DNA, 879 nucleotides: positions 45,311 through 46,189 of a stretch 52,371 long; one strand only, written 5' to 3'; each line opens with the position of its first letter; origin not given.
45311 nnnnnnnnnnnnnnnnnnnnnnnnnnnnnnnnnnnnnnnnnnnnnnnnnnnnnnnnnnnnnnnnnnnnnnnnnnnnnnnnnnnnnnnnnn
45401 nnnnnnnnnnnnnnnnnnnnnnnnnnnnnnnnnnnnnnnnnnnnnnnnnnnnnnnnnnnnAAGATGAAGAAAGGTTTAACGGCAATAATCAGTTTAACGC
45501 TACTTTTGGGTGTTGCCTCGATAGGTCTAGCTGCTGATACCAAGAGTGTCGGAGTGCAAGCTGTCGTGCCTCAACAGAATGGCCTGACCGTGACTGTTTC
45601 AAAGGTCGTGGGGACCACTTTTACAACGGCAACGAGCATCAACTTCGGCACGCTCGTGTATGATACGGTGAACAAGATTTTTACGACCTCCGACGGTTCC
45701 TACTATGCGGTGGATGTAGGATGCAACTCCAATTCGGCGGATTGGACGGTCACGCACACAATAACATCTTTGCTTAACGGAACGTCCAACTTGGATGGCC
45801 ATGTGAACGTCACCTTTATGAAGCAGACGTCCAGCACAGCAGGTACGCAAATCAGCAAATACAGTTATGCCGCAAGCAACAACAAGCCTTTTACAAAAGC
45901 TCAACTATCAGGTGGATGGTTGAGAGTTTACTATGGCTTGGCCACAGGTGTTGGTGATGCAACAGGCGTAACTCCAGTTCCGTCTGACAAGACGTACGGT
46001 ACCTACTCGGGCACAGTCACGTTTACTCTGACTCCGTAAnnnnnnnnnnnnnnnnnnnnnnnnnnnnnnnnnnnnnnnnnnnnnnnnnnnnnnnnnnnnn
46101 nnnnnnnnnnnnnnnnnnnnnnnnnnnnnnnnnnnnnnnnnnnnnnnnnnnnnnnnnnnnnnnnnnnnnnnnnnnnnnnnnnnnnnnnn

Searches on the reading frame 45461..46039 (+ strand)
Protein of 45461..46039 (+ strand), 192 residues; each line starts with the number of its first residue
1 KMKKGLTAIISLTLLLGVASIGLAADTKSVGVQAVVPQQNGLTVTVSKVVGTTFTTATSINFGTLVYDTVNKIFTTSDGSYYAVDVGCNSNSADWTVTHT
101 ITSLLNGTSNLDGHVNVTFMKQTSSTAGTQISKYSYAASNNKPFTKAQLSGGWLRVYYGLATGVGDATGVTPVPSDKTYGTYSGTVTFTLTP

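Call 3: search_protein_families(library=pfam, proteins=[window:45461-46039:+], max_evalue=1)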
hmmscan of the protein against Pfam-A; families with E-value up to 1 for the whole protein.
window:45461-46039:+ (192 aa): 0 families

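Call 4: search_protein_families(library=ncbifam, proteins=[window:45461-46039:+], max_evalue=1)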
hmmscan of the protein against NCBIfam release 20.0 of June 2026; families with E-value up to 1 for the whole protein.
window:45461-46039:+ (192 aa): 1 family
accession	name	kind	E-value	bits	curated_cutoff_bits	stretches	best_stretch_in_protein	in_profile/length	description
NF040942.2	hypo_ExtJ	equivalog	0.29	11.6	52.5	1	2-49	1-43/77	selenite/tellurite reduction operon protein ExtJ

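Call 54: search_solved_structures(query=A5, max_evalue=10)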
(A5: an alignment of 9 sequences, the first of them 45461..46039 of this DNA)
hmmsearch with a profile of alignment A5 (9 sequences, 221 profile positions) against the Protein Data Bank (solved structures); distinct sequences matched with E-value up to 10: 1.
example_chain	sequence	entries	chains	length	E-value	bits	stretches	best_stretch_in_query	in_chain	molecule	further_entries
6f36_A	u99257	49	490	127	0.78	12.7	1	14-74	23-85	Mitochondrial ATP synthase subunit c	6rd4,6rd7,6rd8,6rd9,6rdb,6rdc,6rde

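Call 57: search_protein_families(library=pfam, alignment_id=A5, max_evalue=10)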
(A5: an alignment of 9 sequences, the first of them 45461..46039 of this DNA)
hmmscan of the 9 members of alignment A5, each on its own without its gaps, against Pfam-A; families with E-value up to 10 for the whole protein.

A. member 1, window:45461-46039:+ (192 aa): 0 families

B. families by the number of members that match (of 9 scanned): 1 family
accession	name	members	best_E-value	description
PF23997.1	DUF7315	1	0.68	Domain of unknown function (DUF7315)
